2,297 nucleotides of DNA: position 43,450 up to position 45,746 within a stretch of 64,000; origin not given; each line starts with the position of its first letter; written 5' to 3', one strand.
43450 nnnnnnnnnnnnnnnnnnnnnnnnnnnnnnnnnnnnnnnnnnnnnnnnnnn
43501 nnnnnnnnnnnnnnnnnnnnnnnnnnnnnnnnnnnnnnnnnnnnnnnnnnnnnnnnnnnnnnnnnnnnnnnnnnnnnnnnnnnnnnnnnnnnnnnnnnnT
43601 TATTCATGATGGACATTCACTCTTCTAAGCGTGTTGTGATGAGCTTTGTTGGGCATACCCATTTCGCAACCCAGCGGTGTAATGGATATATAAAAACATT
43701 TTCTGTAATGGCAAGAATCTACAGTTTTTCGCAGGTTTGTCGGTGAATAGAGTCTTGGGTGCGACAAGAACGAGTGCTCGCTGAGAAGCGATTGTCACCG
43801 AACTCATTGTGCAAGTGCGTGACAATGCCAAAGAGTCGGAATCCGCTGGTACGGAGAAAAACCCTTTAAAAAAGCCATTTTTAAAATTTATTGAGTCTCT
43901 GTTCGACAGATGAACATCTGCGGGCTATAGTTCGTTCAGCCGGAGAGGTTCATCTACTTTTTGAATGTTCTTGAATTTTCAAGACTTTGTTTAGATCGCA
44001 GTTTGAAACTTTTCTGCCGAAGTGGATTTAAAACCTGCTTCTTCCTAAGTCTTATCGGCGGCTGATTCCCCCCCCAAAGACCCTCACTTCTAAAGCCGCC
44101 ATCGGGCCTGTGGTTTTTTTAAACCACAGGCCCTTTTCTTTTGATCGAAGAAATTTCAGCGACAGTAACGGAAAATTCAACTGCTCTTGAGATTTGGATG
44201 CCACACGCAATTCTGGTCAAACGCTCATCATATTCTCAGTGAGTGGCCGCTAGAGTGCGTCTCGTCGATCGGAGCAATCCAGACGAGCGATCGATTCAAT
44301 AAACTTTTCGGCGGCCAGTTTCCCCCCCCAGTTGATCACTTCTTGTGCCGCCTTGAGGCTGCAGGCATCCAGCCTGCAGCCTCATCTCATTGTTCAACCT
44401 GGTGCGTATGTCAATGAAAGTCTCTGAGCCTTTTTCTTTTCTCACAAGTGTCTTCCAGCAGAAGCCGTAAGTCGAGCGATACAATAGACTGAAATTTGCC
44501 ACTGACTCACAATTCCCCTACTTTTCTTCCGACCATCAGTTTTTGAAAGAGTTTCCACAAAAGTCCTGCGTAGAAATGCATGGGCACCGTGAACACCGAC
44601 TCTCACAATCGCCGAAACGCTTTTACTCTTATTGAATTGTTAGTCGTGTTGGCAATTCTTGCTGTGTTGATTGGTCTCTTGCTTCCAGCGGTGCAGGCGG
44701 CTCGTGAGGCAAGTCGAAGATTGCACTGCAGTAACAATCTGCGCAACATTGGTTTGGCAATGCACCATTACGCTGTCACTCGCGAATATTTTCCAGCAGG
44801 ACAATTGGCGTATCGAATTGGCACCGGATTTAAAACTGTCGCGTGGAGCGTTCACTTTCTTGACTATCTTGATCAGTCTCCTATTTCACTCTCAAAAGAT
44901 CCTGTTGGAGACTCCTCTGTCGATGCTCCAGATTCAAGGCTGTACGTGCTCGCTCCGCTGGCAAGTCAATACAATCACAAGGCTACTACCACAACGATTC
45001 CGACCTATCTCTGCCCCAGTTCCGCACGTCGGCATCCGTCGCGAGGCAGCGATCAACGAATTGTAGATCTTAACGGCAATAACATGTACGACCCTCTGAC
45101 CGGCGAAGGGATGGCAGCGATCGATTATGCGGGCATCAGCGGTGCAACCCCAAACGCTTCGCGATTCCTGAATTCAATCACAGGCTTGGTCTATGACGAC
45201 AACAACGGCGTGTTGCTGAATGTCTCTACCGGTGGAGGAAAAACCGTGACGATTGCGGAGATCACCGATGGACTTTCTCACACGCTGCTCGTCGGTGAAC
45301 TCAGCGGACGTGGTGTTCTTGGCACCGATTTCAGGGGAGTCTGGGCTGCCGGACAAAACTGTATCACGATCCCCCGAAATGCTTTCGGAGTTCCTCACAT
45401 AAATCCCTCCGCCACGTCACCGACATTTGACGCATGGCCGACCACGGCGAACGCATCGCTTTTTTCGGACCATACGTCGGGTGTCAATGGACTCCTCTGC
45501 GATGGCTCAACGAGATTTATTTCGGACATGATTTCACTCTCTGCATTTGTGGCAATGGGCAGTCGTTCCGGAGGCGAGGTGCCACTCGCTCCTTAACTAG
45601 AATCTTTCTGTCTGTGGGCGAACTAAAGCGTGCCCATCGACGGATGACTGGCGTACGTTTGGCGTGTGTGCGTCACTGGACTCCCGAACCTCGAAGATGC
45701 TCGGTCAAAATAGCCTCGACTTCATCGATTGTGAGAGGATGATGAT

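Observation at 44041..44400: Two tandem copies of a structured-RNA-like motif (GGCGGC - C8 - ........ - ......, each followed by a different perfect hairpin) upstream of the DUF1559 gene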

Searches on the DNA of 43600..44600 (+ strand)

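Call 4: search_rna_families(source=window, start=43600, end=44600, threshold=evalue, max_evalue=10, show_alignments=3)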
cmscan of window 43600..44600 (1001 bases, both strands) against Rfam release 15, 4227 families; matches with E-value up to 10: 5.
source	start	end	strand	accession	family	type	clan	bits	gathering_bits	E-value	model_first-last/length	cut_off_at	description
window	44354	44384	-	RF03571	mir-734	Gene; miRNA;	-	17.7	100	2.7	1-93/93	no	mir-734 microRNA precursor family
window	43858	44021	-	RF02696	Teg49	Gene; sRNA;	-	17.6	186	5.4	1-196/196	no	Teg49 sRNA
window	44105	44133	-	RF00805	mir-351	Gene; miRNA;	-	17.5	70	1.2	25-53/75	no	mir-351 microRNA precursor family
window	44105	44132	+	RF00630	P26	Gene;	-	16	36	1.8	40-65/66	no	Pseudomonas sRNA P26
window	44104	44143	+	RF00489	ctRNA_p42d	Gene; antisense;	-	14.5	50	8.3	5-45/46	no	ctRNA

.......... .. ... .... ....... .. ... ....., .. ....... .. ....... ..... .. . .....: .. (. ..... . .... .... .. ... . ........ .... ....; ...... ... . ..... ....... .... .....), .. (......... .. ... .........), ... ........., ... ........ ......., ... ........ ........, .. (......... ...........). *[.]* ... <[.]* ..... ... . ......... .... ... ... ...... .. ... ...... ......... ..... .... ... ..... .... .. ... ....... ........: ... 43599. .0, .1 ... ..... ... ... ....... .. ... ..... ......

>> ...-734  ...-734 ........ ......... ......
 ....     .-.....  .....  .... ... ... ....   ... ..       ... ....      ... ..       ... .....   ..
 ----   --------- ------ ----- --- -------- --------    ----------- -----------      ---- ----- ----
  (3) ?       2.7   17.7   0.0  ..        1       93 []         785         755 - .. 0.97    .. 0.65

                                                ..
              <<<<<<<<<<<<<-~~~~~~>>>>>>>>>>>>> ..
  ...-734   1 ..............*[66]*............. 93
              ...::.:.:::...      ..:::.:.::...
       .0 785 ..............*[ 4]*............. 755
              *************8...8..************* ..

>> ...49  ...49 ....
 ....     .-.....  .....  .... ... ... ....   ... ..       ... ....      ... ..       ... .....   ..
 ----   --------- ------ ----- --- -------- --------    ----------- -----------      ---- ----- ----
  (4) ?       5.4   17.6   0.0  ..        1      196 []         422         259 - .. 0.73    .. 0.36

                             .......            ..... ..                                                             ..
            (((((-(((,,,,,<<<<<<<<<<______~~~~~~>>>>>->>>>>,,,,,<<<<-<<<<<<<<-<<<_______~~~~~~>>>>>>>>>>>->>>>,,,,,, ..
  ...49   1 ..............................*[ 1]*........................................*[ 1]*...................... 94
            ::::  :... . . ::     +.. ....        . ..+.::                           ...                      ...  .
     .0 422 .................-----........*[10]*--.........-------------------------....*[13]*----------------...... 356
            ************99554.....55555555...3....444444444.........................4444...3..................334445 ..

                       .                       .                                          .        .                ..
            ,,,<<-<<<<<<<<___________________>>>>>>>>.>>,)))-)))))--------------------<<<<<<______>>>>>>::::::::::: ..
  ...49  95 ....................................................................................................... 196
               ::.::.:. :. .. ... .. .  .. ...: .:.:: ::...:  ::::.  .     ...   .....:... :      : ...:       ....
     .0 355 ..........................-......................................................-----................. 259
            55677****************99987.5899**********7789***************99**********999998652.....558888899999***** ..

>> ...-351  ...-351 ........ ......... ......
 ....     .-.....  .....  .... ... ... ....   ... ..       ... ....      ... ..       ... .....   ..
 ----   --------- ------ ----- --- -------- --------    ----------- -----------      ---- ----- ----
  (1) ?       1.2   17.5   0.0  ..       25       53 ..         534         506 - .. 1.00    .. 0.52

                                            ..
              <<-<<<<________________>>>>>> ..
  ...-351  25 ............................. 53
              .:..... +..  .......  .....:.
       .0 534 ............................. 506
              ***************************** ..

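Call 30: build_rna_model(alignment_id=A2)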
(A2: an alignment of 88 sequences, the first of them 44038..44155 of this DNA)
Model R1 built from alignment A2 (88 sequences, 128 columns); structure: RNAalifold consensus.
model positions 119; base pairs 17; branch points 1; effective number of sequences 2.04; information 0.59 bits per position. Calibrated on 0.2 Mb of random sequence (short: E-values are rough).
structure used (alignment columns):
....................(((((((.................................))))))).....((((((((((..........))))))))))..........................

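Call 31: search_with_rna_model(model_id=R1, source=window, filters=off, max_evalue=10)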
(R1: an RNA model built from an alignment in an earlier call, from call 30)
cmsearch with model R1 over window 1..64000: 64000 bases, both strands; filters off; matches with E-value up to 10: 12.
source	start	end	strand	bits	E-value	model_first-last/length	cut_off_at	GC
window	44038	44157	+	110.2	6.9e-33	1-119/119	no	0.48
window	44291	44407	+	69.1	8.6e-20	1-119/119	no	0.55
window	30414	30532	+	22.3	7.3e-05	1-119/119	no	0.45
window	44104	44133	-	18.4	0.0013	67-95/119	no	0.53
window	46806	46897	-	12.2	0.12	1-119/119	no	0.53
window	27675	27755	+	10.5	0.43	1-119/119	no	0.42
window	57851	57933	-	7.7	3.4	1-119/119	no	0.3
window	21600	21667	+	7.6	3.6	1-119/119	no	0.34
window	62796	62926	+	7.4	4.2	1-119/119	no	0.53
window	29385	29436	+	7.2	4.6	1-119/119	no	0.29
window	44355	44384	-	7.1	4.9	66-95/119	no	0.67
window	39259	39354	-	6.2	9.5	1-119/119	no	0.59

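Call 35: search_with_rna_model(model_id=R1, sources=[L002, L003, L004, L005, L006, L007, L008, L009, L010, L011, L012, L013, L014, L015, L016, L017, L018, L019, L020, L021, L022, L023, L024, L025, L026, L027, L028, L029, L030, L031, L032, L033, L034, L035, L036, L037, L038, L039, L040, L041, L042, L043, L044, L045, L046, L047, L048, L049, L050, L051, L052, L053, L054, L055, L056, L057, L058, L059, L060, L061, L062, L063, L064, L065, L066, L067, L068, L069, L070, L071, L072, L073, L074, L075, L076, L077, L078, L079, L080, L081, L082, L083, L084, L085, L086, L087, L088, L089, L090, L091, L092, L093, L094, L095, L096, L097, L098, L099, L100, L101], max_evalue=0.1)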
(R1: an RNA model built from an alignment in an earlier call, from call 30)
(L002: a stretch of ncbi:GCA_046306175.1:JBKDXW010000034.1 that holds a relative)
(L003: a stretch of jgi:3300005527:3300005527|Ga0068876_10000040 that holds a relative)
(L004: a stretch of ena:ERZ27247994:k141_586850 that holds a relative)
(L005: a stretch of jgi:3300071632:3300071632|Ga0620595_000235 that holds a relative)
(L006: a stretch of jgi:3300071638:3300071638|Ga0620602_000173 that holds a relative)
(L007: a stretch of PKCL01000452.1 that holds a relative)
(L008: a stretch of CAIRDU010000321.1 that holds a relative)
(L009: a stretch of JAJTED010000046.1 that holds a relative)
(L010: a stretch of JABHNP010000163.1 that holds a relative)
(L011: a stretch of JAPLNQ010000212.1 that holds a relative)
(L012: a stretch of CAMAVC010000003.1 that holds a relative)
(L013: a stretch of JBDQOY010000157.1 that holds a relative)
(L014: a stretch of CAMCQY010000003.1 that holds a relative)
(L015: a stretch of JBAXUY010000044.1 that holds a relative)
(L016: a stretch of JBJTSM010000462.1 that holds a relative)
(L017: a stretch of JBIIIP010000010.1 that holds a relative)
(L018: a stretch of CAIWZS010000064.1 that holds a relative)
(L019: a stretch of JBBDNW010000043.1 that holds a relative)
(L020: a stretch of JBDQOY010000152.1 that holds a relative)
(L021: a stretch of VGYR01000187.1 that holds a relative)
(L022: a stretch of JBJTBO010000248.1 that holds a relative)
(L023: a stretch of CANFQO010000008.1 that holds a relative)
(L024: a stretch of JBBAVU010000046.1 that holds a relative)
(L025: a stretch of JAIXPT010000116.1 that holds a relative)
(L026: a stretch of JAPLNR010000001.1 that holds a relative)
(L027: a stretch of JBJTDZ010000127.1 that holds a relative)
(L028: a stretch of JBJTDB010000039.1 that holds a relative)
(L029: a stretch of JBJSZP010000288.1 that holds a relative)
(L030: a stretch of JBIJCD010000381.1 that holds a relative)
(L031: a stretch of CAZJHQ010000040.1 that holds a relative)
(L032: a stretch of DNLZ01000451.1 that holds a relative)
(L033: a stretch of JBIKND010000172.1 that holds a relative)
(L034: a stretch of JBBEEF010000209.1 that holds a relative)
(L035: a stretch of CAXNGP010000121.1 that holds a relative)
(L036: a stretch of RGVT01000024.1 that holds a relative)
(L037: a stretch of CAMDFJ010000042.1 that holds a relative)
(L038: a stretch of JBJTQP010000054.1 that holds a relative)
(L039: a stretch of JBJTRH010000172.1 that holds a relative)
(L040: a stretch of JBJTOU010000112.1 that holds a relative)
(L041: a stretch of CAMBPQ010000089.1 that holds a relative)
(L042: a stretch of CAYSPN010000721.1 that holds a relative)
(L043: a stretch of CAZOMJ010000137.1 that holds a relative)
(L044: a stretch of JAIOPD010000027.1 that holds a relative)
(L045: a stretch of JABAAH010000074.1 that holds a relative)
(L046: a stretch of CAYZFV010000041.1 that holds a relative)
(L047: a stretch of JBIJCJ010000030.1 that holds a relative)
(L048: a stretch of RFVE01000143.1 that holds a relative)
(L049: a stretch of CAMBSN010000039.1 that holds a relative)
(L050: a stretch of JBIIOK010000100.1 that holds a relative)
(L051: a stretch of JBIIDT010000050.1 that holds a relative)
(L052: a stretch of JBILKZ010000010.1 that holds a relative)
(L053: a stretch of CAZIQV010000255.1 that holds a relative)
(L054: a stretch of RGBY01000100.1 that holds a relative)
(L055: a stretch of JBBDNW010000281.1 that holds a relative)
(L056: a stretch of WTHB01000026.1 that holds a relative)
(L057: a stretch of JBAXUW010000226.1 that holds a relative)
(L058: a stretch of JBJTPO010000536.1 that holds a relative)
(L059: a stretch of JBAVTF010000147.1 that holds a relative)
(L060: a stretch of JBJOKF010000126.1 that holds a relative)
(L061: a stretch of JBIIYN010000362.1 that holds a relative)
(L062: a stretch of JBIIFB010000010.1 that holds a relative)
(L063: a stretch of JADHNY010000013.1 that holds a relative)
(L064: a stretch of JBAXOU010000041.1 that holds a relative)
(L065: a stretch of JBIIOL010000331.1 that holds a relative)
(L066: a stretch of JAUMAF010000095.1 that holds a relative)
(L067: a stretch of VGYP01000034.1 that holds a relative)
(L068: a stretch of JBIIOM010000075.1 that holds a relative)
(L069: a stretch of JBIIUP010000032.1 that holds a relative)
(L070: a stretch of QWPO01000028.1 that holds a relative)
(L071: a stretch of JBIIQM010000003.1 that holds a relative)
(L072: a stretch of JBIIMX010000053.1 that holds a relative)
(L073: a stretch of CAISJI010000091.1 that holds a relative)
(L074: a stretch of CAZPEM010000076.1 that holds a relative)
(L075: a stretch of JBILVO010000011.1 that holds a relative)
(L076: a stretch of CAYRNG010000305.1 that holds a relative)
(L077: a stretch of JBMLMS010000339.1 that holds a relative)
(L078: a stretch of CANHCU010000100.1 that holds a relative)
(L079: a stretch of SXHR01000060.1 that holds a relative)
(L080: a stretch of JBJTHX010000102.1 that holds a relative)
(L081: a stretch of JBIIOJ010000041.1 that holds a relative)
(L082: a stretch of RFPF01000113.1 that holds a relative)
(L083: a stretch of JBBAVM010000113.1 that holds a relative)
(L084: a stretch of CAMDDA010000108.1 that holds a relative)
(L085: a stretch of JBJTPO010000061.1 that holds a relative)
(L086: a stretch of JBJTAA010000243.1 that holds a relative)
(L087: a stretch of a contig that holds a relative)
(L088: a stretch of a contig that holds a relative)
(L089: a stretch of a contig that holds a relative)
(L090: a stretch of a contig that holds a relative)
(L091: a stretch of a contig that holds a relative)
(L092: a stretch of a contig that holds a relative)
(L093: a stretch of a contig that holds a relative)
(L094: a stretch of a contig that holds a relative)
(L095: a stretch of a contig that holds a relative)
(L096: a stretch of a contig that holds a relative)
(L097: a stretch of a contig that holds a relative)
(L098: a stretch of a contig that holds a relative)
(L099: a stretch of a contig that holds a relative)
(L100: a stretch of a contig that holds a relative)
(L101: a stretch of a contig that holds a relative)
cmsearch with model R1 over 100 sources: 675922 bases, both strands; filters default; matches with E-value up to 0.1: 119.
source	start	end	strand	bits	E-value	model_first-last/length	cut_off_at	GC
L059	844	962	+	131.1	1.6e-38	1-119/119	no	0.55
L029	1202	1320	-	129.8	4e-38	1-119/119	no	0.57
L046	7617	7735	-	129.2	6.6e-38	1-119/119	no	0.62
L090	6933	7052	+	126.7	4e-37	1-119/119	no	0.57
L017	376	493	-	126.4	5.1e-37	1-119/119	no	0.6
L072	1131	1248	-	126.2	5.7e-37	1-119/119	no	0.59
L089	1810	1929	+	126.2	5.7e-37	1-119/119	no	0.59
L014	738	856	+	125.9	7.4e-37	1-119/119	no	0.58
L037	4677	4795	-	125.8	7.6e-37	1-119/119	no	0.61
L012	5103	5222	-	125.7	8.3e-37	1-119/119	no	0.57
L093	515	620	+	125.5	9.5e-37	1-106/119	3'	0.58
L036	2228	2346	+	125.5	9.6e-37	1-119/119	no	0.57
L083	3686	3804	-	125.4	1e-36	1-119/119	no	0.58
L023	6210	6327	-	125.4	1.1e-36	1-119/119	no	0.58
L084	747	868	+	125.3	1.1e-36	1-119/119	no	0.6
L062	3414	3532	-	125.2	1.2e-36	1-119/119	no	0.6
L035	4861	4978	-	125.1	1.3e-36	1-119/119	no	0.58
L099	5706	5825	-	124.9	1.5e-36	1-119/119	no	0.56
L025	587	706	+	124.7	1.7e-36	1-119/119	no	0.61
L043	7437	7556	+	124.3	2.4e-36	1-119/119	no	0.57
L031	2675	2793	-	124.1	2.6e-36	1-119/119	no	0.64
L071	6301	6421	+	124.1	2.6e-36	1-119/119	no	0.58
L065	1040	1158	+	124.1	2.7e-36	1-119/119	no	0.59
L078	120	238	+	124.1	2.7e-36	1-119/119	no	0.61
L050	4281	4401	-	124.1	2.7e-36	1-119/119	no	0.57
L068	3892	4012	-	124.1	2.8e-36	1-119/119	no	0.58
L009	2287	2405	-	123.9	3.1e-36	1-119/119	no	0.65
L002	5634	5754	-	123.8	3.3e-36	1-119/119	no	0.55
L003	5634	5754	-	123.8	3.3e-36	1-119/119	no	0.55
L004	5634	5754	-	123.8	3.3e-36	1-119/119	no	0.55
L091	6549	6669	-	123.8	3.3e-36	1-119/119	no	0.55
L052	3744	3863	-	123.6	3.9e-36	1-119/119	no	0.62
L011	1630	1748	+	123.3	4.8e-36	1-119/119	no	0.61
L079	601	720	+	123.3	4.9e-36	1-119/119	no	0.56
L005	1235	1355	-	123.1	5.6e-36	1-119/119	no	0.57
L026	2696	2816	+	123.1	5.6e-36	1-119/119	no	0.57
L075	1465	1581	-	123.1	5.7e-36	1-119/119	no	0.59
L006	5619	5737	-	123.1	5.8e-36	1-119/119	no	0.59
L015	2538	2657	-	123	6.2e-36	1-119/119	no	0.59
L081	100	219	-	122.9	6.4e-36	1-119/119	no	0.61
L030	572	688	-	122.9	6.6e-36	1-119/119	no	0.58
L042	1033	1151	+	122.6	8e-36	1-119/119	no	0.61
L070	446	563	+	122.6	8.4e-36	1-119/119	no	0.54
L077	1296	1415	+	122.5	8.7e-36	1-119/119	no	0.62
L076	3082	3199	+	122.2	1.1e-35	1-119/119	no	0.58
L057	154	272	-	122.1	1.2e-35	1-119/119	no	0.55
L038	2268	2387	+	121.7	1.6e-35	1-119/119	no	0.57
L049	1872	1989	-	121.5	1.8e-35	1-119/119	no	0.54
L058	1018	1134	+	121.5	1.9e-35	1-119/119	no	0.6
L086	6170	6287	+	120.7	3.4e-35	1-119/119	no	0.58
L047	2836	2953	-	120.5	3.7e-35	1-119/119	no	0.6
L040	6634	6751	+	120.1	5e-35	1-119/119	no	0.6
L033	1162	1279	+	120.1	5.3e-35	1-119/119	no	0.61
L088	4762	4878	-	120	5.4e-35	1-119/119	no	0.57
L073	4548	4666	+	119.9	5.8e-35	1-119/119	no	0.55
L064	1049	1167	+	119.5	7.7e-35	1-119/119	no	0.55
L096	1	111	-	119.3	8.9e-35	1-111/119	3'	0.58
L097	3023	3139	-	119.1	1.1e-34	1-119/119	no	0.56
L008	7468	7589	-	118.6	1.5e-34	1-119/119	no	0.53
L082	6744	6863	+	118.5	1.6e-34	1-119/119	no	0.63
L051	5334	5454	+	118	2.4e-34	1-119/119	no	0.64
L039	4222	4340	+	117.6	3.2e-34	1-119/119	no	0.61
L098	7705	7823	+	117.5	3.5e-34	1-119/119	no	0.59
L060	6239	6357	+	116.6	6.8e-34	1-119/119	no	0.59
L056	1983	2101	-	116.4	7.5e-34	1-119/119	no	0.57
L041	132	252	-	115.9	1.1e-33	1-119/119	no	0.57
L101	3311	3434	-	115.7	1.3e-33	1-119/119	no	0.59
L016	563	680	+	115.7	1.3e-33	1-119/119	no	0.58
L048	5507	5625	-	115.6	1.4e-33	1-119/119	no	0.55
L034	41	159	-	115.4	1.6e-33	1-119/119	no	0.57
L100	2404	2522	+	115.3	1.7e-33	1-119/119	no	0.59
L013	4641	4759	-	115.2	1.9e-33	1-119/119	no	0.53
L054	7000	7118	-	115.2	1.9e-33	1-119/119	no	0.53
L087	4634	4752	+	114.8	2.5e-33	1-119/119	no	0.55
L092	6896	7012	-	114.7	2.7e-33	1-119/119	no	0.62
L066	595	713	+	114.7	2.8e-33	1-119/119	no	0.56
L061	3606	3722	+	114.1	4.2e-33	1-119/119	no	0.62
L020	2965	3083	+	113.6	5.8e-33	1-119/119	no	0.56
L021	5155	5273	+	113.3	7.4e-33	1-119/119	no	0.59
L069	67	187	-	112.9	1e-32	1-119/119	no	0.59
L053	2500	2618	-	112.8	1.1e-32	1-119/119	no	0.56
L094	2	118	+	112.3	1.6e-32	1-119/119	no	0.57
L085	2564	2680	-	111.5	2.9e-32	1-119/119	no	0.65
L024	1322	1426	+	111.4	2.9e-32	1-104/119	3'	0.6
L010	123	242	+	110.7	5.1e-32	1-119/119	no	0.49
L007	1771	1890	-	110.3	6.9e-32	1-119/119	no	0.5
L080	2177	2297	+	110.1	7.8e-32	1-119/119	no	0.69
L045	866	985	+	109.7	1e-31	1-119/119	no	0.5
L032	2503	2619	-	109.7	1.1e-31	1-119/119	no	0.59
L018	1116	1232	+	108.7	2.1e-31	1-119/119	no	0.62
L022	3209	3325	-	108.7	2.2e-31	1-119/119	no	0.62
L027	2955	3075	+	108.2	3.1e-31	1-119/119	no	0.6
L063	6418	6534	+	108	3.5e-31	1-119/119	no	0.57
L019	6579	6681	-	107.9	3.8e-31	17-119/119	5'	0.6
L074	1010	1128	+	107.8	4.1e-31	1-119/119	no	0.61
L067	603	721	-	105.4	2.4e-30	1-119/119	no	0.56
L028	5835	5952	+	105.1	3.2e-30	1-119/119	no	0.63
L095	1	86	-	88.9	4.6e-25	1-85/119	3'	0.62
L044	1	88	-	83.9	1.7e-23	1-84/119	3'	0.57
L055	1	71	-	76.7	3.4e-21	1-70/119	3'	0.58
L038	2336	2363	-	21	0.0019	67-95/119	no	0.64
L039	4289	4316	-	21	0.0019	67-95/119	no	0.64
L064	1116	1143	-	21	0.0019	67-95/119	no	0.64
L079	669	696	-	21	0.0019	67-95/119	no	0.64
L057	178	205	+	20.9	0.0021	67-95/119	no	0.61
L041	156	183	+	20.9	0.0021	67-95/119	no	0.61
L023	6234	6261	+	19.1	0.0082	67-95/119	no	0.64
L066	662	689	-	18.8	0.0097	67-95/119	no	0.64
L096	17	44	+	18.8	0.0097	67-95/119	no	0.71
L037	4701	4729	+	18.6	0.011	67-95/119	no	0.76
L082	6811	6839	-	18.6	0.011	67-95/119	no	0.76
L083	3710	3738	+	18.6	0.011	67-95/119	no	0.76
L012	5127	5155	+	18.6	0.011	67-95/119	no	0.76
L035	4885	4913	+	18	0.018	67-95/119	no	0.69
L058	1083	1110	-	16.9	0.041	67-95/119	no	0.71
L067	627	656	+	16.5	0.056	67-95/119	no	0.63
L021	5222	5249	-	16.4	0.059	67-95/119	no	0.68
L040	6699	6727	-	15.8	0.088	67-95/119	no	0.76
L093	581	609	-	15.8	0.088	67-95/119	no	0.76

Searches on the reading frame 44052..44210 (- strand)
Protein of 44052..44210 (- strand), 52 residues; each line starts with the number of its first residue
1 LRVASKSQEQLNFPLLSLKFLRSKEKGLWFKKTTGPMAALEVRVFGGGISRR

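Call 57: search_protein_families(library=pfam, proteins=[window:44052-44210:-], max_evalue=0.01)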
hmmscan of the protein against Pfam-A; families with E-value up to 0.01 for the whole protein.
window:44052-44210:- (52 aa): 0 families

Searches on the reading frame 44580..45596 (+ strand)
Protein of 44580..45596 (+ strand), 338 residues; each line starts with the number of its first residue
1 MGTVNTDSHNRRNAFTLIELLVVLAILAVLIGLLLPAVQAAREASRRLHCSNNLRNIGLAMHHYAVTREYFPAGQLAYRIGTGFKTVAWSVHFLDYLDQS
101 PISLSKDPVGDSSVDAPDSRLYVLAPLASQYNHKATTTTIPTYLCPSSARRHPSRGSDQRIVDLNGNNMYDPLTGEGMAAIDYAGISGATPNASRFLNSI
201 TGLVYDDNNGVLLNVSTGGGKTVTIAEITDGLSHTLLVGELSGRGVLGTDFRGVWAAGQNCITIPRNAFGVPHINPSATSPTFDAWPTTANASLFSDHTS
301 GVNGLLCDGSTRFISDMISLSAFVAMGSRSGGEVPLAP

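Call 11: search_protein_families(library=pfam, proteins=[window:44580-45596:+])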
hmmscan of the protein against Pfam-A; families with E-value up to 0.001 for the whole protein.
window:44580-45596:+ (338 aa): 2 families
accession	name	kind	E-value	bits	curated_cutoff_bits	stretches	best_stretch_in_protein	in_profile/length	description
PF07596.16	SBP_bac_10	-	2.2e-39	136.6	23.3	1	39-318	1-265/268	Protein of unknown function (DUF1559)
PF07963.17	N_methyl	-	2.6e-08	33.5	21.2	1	10-35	2-27/27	Prokaryotic N-terminal methylation motif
